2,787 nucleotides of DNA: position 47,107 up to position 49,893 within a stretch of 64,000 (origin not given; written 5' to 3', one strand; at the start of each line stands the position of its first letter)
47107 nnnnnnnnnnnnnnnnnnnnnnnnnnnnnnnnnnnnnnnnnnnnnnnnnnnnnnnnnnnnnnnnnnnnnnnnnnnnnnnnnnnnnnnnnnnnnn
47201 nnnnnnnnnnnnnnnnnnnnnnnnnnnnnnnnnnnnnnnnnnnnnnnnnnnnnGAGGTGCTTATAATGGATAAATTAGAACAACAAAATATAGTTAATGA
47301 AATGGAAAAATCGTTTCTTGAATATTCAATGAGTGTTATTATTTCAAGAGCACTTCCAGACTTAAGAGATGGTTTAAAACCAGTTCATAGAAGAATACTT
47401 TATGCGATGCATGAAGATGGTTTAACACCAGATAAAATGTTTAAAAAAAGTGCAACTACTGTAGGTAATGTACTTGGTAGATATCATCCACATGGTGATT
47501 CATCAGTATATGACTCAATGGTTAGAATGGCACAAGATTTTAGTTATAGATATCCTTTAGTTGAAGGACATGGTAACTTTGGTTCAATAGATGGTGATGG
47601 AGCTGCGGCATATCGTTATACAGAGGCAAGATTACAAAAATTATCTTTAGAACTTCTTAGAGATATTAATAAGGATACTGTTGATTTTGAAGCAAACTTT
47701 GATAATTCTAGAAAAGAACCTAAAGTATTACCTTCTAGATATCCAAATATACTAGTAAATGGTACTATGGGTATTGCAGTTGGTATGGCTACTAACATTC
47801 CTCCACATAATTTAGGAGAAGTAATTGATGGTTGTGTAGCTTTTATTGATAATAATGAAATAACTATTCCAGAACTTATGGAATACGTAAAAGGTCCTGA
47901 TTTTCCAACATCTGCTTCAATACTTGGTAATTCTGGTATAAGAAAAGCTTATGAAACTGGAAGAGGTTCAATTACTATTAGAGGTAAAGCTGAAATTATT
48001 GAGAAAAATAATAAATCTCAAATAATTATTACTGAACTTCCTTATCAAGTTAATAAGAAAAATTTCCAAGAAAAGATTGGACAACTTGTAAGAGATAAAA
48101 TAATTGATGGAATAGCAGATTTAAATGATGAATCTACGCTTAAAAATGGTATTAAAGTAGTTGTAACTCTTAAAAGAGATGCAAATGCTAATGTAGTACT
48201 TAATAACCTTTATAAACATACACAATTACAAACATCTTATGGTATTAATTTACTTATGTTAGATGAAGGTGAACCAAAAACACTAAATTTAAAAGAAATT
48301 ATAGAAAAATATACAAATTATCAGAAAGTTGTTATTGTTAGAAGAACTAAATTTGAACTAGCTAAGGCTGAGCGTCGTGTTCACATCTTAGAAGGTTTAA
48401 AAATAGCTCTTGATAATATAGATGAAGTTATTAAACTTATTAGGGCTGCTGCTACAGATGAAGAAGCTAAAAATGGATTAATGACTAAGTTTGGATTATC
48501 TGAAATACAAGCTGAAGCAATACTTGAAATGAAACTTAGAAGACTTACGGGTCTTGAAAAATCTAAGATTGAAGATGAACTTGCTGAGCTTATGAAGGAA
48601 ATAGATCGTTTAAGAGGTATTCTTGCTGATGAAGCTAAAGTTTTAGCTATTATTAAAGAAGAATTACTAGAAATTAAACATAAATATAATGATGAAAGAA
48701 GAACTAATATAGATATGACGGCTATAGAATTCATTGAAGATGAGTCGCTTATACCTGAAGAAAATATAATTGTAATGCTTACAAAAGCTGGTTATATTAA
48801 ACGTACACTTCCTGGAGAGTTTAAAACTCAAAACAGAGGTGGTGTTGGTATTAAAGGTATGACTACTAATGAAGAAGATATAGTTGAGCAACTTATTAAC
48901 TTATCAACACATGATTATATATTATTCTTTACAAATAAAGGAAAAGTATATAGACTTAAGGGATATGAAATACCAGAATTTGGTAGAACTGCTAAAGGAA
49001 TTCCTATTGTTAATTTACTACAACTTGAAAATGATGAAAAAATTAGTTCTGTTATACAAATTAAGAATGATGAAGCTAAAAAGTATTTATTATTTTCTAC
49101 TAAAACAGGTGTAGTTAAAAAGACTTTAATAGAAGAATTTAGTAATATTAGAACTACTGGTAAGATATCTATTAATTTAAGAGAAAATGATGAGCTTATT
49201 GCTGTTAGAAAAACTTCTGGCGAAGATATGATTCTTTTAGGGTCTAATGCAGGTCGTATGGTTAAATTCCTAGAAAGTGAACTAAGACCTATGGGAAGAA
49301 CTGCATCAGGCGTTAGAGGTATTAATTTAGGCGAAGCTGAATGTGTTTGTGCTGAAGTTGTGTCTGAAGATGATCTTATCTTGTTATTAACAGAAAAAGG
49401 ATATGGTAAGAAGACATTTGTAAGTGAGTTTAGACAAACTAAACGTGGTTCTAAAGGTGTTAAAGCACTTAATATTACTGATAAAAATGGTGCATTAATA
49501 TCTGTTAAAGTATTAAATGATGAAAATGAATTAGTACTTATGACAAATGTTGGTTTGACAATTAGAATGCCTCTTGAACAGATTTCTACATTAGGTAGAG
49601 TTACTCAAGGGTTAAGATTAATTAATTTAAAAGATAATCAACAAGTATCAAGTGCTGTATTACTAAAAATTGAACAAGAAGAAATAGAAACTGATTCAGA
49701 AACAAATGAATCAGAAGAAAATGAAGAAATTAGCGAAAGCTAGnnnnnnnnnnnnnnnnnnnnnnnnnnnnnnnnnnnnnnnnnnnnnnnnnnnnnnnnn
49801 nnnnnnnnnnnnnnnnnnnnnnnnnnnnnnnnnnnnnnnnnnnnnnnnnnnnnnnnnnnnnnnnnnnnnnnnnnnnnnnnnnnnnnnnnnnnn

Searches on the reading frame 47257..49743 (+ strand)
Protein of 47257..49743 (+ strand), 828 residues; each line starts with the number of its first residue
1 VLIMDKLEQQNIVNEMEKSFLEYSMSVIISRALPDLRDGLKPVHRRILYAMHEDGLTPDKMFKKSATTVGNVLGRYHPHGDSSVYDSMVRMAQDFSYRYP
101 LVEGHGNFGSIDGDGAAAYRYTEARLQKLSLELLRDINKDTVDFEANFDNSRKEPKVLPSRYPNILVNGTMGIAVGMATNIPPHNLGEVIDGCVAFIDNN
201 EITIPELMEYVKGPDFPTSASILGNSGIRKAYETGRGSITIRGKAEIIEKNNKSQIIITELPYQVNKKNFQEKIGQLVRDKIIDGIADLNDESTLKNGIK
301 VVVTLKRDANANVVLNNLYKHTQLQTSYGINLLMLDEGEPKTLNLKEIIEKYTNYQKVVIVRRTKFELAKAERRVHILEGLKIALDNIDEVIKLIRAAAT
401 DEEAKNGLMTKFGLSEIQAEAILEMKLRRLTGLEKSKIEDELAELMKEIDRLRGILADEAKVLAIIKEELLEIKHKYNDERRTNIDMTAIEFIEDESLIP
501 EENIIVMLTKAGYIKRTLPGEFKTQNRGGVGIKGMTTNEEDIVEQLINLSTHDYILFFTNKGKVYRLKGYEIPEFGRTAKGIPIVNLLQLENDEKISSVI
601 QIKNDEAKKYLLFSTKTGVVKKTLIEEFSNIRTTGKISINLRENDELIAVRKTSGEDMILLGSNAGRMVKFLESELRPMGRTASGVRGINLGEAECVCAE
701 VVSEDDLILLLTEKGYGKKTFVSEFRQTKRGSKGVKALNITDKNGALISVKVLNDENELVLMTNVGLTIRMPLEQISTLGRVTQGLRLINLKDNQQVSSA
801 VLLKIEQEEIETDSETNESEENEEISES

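Call 23: find_homologous_proteins(query=window:47257-49743:+, max_evalue=1e-50)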
Query window:47257-49743:+ (828 aa): 8000 proteins with E <= 1e-50 among 8000 candidates; the best 120 are listed.
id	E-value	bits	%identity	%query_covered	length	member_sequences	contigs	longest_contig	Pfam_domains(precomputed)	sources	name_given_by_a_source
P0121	0.0e+0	1610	91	97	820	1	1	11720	PF00521.27,PF03989.19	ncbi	-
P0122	0.0e+0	1578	89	97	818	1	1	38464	PF00521.27,PF03989.19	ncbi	-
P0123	0.0e+0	1536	86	98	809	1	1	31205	PF00521.27,PF03989.19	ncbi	-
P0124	0.0e+0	1492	82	99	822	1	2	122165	PF00521.27,PF03989.19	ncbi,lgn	ncbi:MAG: DNA gyrase subunit A [bacterium]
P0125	0.0e+0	1469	83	97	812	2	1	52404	PF00521.27,PF03989.19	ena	-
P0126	0.0e+0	1386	79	97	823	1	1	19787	PF00521.27,PF03989.19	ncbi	-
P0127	0.0e+0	1370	78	96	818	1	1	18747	PF00521.27,PF03989.19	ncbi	-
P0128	0.0e+0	1358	75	98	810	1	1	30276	PF00521.27,PF03989.19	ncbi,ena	-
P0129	0.0e+0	1358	75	98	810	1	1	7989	PF00521.27,PF03989.19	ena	-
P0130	0.0e+0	1358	75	98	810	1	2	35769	PF00521.27,PF03989.19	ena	-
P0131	0.0e+0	1358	75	98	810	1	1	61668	PF00521.27,PF03989.19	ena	-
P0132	0.0e+0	1358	75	98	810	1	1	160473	PF00521.27,PF03989.19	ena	-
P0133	0.0e+0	1357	75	98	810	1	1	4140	PF00521.27,PF03989.19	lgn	-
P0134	0.0e+0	1357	75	98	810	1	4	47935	PF00521.27,PF03989.19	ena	-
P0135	0.0e+0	1357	75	98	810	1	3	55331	PF00521.27,PF03989.19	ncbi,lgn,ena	-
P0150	0.0e+0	1347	74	98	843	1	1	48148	PF00521.27,PF03989.19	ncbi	-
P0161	0.0e+0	1313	71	99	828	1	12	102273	PF00521.27,PF03989.19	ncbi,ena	-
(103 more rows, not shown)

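Call 24: find_encoding_contigs(protein=P0121, flank=10000, max_places=1)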
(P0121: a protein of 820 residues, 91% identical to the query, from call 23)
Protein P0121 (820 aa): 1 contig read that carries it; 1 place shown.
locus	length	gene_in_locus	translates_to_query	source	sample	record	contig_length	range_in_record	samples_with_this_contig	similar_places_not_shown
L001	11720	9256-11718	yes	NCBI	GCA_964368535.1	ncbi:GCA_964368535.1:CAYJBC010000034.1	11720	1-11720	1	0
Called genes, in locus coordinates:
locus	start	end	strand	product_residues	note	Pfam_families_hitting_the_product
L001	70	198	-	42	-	PF00468:Ribosomal_L34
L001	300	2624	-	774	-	-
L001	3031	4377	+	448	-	PF11638:DnaA_N (weak), PF13173:AAA_14 (faint), PF00308:Bac_DnaA, PF01695:IstB_IS21 (weak), PF00004:AAA (weak), PF08299:Bac_DnaA_C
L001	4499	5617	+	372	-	PF00712:DNA_pol3_beta, PF02767:DNA_pol3_beta_2, PF02768:DNA_pol3_beta_3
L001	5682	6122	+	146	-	PF06338:ComK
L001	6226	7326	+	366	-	PF02463:SMC_N, PF13476:AAA_23 (weak)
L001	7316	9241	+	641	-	PF02518:HATPase_c, PF00204:DNA_gyraseB, PF01751:Toprim, PF00986:DNA_gyraseB_C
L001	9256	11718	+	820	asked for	PF00521:DNA_topoisoIV, PF03989:DNA_gyraseA_C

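Call 25: find_encoding_contigs(protein=P0122, flank=10000, max_places=1)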
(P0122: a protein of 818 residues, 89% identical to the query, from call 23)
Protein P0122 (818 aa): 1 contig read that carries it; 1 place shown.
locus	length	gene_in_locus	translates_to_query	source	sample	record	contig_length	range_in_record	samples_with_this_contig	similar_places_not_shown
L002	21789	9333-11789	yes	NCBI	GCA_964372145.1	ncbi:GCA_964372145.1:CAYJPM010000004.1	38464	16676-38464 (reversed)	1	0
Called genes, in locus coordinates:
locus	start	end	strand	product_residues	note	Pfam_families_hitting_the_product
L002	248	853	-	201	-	PF13083:KH_KhpA-B (weak), PF07650:KH_2 (weak), PF01424:R3H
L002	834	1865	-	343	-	PF02096:60KD_IMP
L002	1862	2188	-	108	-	PF00825:Ribonuclease_P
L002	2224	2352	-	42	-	PF00468:Ribosomal_L34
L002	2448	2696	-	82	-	-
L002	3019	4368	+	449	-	PF00308:Bac_DnaA, PF00004:AAA (weak), PF01695:IstB_IS21 (weak), PF13173:AAA_14 (weak), PF08299:Bac_DnaA_C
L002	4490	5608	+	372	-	PF00712:DNA_pol3_beta, PF02767:DNA_pol3_beta_2, PF02768:DNA_pol3_beta_3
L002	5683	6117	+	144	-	PF06338:ComK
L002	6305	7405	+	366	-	PF02463:SMC_N, PF13175:AAA_15 (weak), PF13476:AAA_23, PF13304:AAA_21 (weak)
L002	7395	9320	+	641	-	PF02518:HATPase_c, PF00204:DNA_gyraseB, PF01751:Toprim, PF00986:DNA_gyraseB_C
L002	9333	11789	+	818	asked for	PF00521:DNA_topoisoIV, PF03989:DNA_gyraseA_C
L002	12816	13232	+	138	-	PF00383:dCMP_cyt_deam_1, PF14437:MafB19-deam, PF14439:Bd3614-deam (weak)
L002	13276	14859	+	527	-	PF13177:DNA_pol3_delta2, PF00004:AAA, PF07728:AAA_5 (faint), PF13401:AAA_22 (faint), PF22608:DNAX_ATPase_lid, PF21960:RCF1-5-like_lid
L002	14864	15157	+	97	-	PF02575:YbaB_DNA_bd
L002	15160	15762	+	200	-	PF21176:RecR_HhH, PF01751:Toprim (weak), PF13662:Toprim_4, PF21175:RecR_C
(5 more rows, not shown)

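Call 26: find_encoding_contigs(protein=P0123, flank=10000, max_places=1)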
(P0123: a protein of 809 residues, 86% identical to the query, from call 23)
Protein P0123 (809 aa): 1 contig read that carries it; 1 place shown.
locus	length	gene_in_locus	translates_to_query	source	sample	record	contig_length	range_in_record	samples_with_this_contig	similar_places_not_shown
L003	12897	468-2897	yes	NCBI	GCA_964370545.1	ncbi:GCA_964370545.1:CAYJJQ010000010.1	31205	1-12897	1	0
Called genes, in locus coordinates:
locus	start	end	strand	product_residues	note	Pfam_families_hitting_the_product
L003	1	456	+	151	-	?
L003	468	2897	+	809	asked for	PF00521:DNA_topoisoIV, PF03989:DNA_gyraseA_C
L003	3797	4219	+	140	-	PF00383:dCMP_cyt_deam_1, PF14437:MafB19-deam, PF14439:Bd3614-deam (weak)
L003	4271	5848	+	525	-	PF05496:RuvB_N (faint), PF13177:DNA_pol3_delta2, PF00004:AAA, PF13401:AAA_22 (faint), PF22608:DNAX_ATPase_lid, PF21960:RCF1-5-like_lid (weak)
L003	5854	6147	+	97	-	PF02575:YbaB_DNA_bd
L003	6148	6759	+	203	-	PF21176:RecR_HhH, PF02132:RecR_ZnF (weak), PF01751:Toprim (weak), PF13662:Toprim_4, PF21175:RecR_C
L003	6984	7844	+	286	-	PF13177:DNA_pol3_delta2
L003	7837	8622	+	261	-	PF04468:PSP1, PF28472:PSP1_3rd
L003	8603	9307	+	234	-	PF05971:Methyltransf_10 (weak), PF03602:Cons_hypoth95 (weak), PF05175:MTS, PF06962:rRNA_methylase (faint)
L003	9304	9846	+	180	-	PF01195:Pept_tRNA_hydro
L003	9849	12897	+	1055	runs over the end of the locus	PF17757:UvrB_inter, PF02559:CarD_TRCF_RID, PF00270:DEAD, PF00271:Helicase_C, PF03461:TRCF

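Call 27: find_encoding_contigs(protein=P0124, flank=10000, max_places=1)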
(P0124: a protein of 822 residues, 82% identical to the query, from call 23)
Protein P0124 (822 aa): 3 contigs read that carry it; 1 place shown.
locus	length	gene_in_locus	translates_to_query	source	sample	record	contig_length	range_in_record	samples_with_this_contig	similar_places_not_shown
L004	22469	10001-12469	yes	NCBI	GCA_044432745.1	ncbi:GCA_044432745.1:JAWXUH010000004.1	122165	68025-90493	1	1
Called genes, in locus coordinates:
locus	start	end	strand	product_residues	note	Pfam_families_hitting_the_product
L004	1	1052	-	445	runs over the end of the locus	PF10396:TrmE_N, PF00350:Dynamin_N (faint), PF12631:MnmE_helical, PF01926:MMR_HSR1, PF02421:FeoB_N, PF04548:AIG1 (weak)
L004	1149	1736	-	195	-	PF01424:R3H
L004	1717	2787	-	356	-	PF02096:60KD_IMP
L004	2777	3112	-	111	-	PF00825:Ribonuclease_P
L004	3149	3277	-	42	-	PF00468:Ribosomal_L34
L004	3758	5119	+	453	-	PF11638:DnaA_N (weak), PF00308:Bac_DnaA, PF01695:IstB_IS21 (weak), PF01637:ATPase_2 (faint), PF00004:AAA (weak), PF13401:AAA_22 (faint), PF08299:Bac_DnaA_C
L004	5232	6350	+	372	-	PF00712:DNA_pol3_beta, PF02767:DNA_pol3_beta_2, PF02768:DNA_pol3_beta_3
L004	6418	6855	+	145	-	PF06338:ComK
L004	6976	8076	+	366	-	PF02463:SMC_N, PF13175:AAA_15 (faint), PF13476:AAA_23 (faint), PF13304:AAA_21 (faint)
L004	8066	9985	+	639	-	PF02518:HATPase_c, PF00204:DNA_gyraseB, PF01751:Toprim, PF00986:DNA_gyraseB_C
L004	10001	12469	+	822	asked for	PF00521:DNA_topoisoIV, PF03989:DNA_gyraseA_C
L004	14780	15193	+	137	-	PF00383:dCMP_cyt_deam_1, PF14437:MafB19-deam, PF14439:Bd3614-deam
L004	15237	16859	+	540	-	PF13177:DNA_pol3_delta2, PF00004:AAA, PF21960:RCF1-5-like_lid (weak), PF22608:DNAX_ATPase_lid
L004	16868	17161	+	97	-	PF02575:YbaB_DNA_bd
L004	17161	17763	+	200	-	PF21176:RecR_HhH, PF02132:RecR_ZnF (weak), PF01751:Toprim, PF13662:Toprim_4, PF21175:RecR_C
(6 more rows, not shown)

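Call 28: find_encoding_contigs(protein=P0125, flank=10000, max_places=1)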
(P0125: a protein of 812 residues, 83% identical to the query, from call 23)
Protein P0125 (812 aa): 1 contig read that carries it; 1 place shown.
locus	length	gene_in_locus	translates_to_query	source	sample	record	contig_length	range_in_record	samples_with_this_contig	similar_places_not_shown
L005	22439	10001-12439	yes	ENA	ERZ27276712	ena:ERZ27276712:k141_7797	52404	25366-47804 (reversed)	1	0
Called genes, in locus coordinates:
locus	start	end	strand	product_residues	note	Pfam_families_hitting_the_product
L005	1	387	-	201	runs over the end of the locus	PF07650:KH_2 (weak), PF01424:R3H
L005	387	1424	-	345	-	PF02096:60KD_IMP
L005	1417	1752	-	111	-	PF00825:Ribonuclease_P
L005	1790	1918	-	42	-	PF00468:Ribosomal_L34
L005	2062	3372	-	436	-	PF02388:FemAB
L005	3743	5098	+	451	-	PF13401:AAA_22 (faint), PF00004:AAA (faint), PF00308:Bac_DnaA, PF08299:Bac_DnaA_C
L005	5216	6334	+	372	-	PF00712:DNA_pol3_beta, PF02767:DNA_pol3_beta_2, PF02768:DNA_pol3_beta_3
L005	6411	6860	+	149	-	PF06338:ComK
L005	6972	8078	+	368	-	PF02463:SMC_N, PF13175:AAA_15 (weak), PF13476:AAA_23 (weak), PF13304:AAA_21 (faint)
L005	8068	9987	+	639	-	PF02518:HATPase_c, PF00204:DNA_gyraseB, PF01751:Toprim, PF00986:DNA_gyraseB_C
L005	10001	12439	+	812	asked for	PF00521:DNA_topoisoIV, PF03989:DNA_gyraseA_C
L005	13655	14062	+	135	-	PF00383:dCMP_cyt_deam_1, PF14437:MafB19-deam, PF14439:Bd3614-deam (weak)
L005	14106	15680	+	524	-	PF13177:DNA_pol3_delta2, PF00004:AAA, PF22608:DNAX_ATPase_lid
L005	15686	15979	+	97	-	PF02575:YbaB_DNA_bd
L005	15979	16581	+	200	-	PF21176:RecR_HhH, PF02132:RecR_ZnF (weak), PF01751:Toprim, PF13662:Toprim_4, PF21175:RecR_C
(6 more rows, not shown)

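Call 58: find_encoding_contigs(protein=P0126, flank=6000, max_places=1)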
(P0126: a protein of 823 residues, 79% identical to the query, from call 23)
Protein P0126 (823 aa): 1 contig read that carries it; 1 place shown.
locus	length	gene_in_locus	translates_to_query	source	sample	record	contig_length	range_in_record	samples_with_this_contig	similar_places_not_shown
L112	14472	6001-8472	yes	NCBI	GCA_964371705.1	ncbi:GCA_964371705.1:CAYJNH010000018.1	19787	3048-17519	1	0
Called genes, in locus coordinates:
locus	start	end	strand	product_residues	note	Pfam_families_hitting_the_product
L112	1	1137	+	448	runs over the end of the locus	PF11638:DnaA_N (weak), PF00308:Bac_DnaA, PF01695:IstB_IS21 (weak), PF00004:AAA (weak), PF08299:Bac_DnaA_C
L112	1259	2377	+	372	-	PF00712:DNA_pol3_beta, PF02767:DNA_pol3_beta_2, PF02768:DNA_pol3_beta_3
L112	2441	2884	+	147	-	PF06338:ComK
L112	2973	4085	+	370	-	PF02463:SMC_N, PF13476:AAA_23 (weak)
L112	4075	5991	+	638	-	PF02518:HATPase_c, PF00204:DNA_gyraseB, PF01751:Toprim, PF00986:DNA_gyraseB_C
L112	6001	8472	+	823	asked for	PF00521:DNA_topoisoIV, PF03989:DNA_gyraseA_C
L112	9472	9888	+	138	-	PF00383:dCMP_cyt_deam_1, PF14437:MafB19-deam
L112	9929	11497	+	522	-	PF13177:DNA_pol3_delta2, PF00004:AAA, PF22608:DNAX_ATPase_lid (weak)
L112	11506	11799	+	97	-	PF02575:YbaB_DNA_bd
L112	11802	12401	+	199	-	PF21176:RecR_HhH, PF02132:RecR_ZnF (weak), PF01751:Toprim (weak), PF13662:Toprim_4, PF21175:RecR_C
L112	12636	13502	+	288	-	PF13177:DNA_pol3_delta2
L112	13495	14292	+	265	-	PF04468:PSP1, PF28472:PSP1_3rd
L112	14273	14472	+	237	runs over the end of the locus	PF05175:MTS (weak)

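Call 59: find_encoding_contigs(protein=P0132, flank=6000, max_places=1)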
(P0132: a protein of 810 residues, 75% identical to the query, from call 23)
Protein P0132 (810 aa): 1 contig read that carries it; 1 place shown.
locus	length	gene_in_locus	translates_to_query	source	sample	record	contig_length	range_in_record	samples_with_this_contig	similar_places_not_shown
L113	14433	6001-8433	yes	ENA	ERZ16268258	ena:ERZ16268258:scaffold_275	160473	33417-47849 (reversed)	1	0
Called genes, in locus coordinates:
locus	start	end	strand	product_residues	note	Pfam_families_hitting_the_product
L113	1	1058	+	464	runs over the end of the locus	PF11638:DnaA_N, PF00308:Bac_DnaA, PF01695:IstB_IS21 (weak), PF00004:AAA (weak), PF01637:ATPase_2 (faint), PF13173:AAA_14 (weak), PF08299:Bac_DnaA_C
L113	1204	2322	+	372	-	PF00712:DNA_pol3_beta, PF02767:DNA_pol3_beta_2, PF02768:DNA_pol3_beta_3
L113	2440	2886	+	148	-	PF06338:ComK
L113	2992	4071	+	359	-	PF02463:SMC_N, PF13304:AAA_21 (faint)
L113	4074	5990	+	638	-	PF02518:HATPase_c, PF00204:DNA_gyraseB, PF01751:Toprim, PF00986:DNA_gyraseB_C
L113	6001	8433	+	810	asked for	PF00521:DNA_topoisoIV, PF03989:DNA_gyraseA_C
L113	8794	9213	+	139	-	PF00383:dCMP_cyt_deam_1, PF14437:MafB19-deam, PF14439:Bd3614-deam (weak)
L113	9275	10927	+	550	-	PF13177:DNA_pol3_delta2, PF00004:AAA, PF07728:AAA_5 (faint), PF13401:AAA_22 (weak), PF21960:RCF1-5-like_lid (weak), PF22608:DNAX_ATPase_lid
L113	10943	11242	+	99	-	PF02575:YbaB_DNA_bd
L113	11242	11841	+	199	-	PF21176:RecR_HhH, PF02132:RecR_ZnF, PF01751:Toprim (weak), PF13662:Toprim_4, PF21175:RecR_C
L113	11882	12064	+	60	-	PF07441:BofA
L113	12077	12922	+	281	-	PF13177:DNA_pol3_delta2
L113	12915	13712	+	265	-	PF04468:PSP1, PF28472:PSP1_3rd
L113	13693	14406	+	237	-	PF05175:MTS (faint)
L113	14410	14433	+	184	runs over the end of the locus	PF01195:Pept_tRNA_hydro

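Call 60: find_encoding_contigs(protein=P0150, flank=6000, max_places=1)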
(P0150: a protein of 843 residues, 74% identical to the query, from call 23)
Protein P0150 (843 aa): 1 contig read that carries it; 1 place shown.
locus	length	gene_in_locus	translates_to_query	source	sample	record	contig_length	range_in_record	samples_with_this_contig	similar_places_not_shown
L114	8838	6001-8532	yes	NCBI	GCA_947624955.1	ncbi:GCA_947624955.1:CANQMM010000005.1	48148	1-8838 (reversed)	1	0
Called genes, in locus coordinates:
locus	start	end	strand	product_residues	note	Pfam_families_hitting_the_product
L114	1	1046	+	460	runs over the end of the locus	PF11638:DnaA_N, PF00308:Bac_DnaA, PF00004:AAA (weak), PF13401:AAA_22 (faint), PF08299:Bac_DnaA_C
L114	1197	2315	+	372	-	PF00712:DNA_pol3_beta, PF02767:DNA_pol3_beta_2, PF02768:DNA_pol3_beta_3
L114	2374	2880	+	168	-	PF06338:ComK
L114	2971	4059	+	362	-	PF02463:SMC_N, PF13175:AAA_15, PF13476:AAA_23, PF00931:NB-ARC (faint), PF13304:AAA_21 (faint)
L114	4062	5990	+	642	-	PF02518:HATPase_c, PF00204:DNA_gyraseB, PF01751:Toprim, PF00986:DNA_gyraseB_C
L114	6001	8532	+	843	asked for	PF00521:DNA_topoisoIV, PF03989:DNA_gyraseA_C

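Call 61: find_encoding_contigs(protein=P0161, flank=6000, max_places=1)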
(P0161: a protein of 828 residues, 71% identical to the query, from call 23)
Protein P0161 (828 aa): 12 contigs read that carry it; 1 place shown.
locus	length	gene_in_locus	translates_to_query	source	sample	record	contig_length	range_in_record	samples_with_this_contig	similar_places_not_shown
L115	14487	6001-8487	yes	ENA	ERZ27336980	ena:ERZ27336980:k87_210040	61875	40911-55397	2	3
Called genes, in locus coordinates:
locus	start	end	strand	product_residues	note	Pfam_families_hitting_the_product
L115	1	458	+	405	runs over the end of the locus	PF00308:Bac_DnaA, PF01637:ATPase_2 (faint), PF00004:AAA (weak), PF13173:AAA_14 (faint), PF08299:Bac_DnaA_C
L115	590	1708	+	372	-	PF00712:DNA_pol3_beta, PF02767:DNA_pol3_beta_2, PF02768:DNA_pol3_beta_3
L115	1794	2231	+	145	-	PF06338:ComK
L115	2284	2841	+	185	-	PF13302:Acetyltransf_3, PF00583:Acetyltransf_1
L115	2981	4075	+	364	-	PF02463:SMC_N, PF13175:AAA_15 (weak), PF13476:AAA_23 (weak), PF13304:AAA_21 (weak)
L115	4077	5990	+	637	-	PF02518:HATPase_c, PF00204:DNA_gyraseB, PF01751:Toprim, PF00986:DNA_gyraseB_C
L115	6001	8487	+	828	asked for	PF00521:DNA_topoisoIV, PF03989:DNA_gyraseA_C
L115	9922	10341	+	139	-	PF00383:dCMP_cyt_deam_1, PF14437:MafB19-deam, PF14439:Bd3614-deam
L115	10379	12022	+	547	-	PF05496:RuvB_N (faint), PF13177:DNA_pol3_delta2, PF00004:AAA, PF13401:AAA_22 (faint), PF22608:DNAX_ATPase_lid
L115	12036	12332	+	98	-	PF02575:YbaB_DNA_bd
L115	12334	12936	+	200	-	PF21176:RecR_HhH, PF02132:RecR_ZnF, PF01751:Toprim (weak), PF13662:Toprim_4, PF21175:RecR_C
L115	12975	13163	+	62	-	PF07441:BofA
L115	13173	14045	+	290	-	PF13177:DNA_pol3_delta2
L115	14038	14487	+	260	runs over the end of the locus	PF04468:PSP1, PF28472:PSP1_3rd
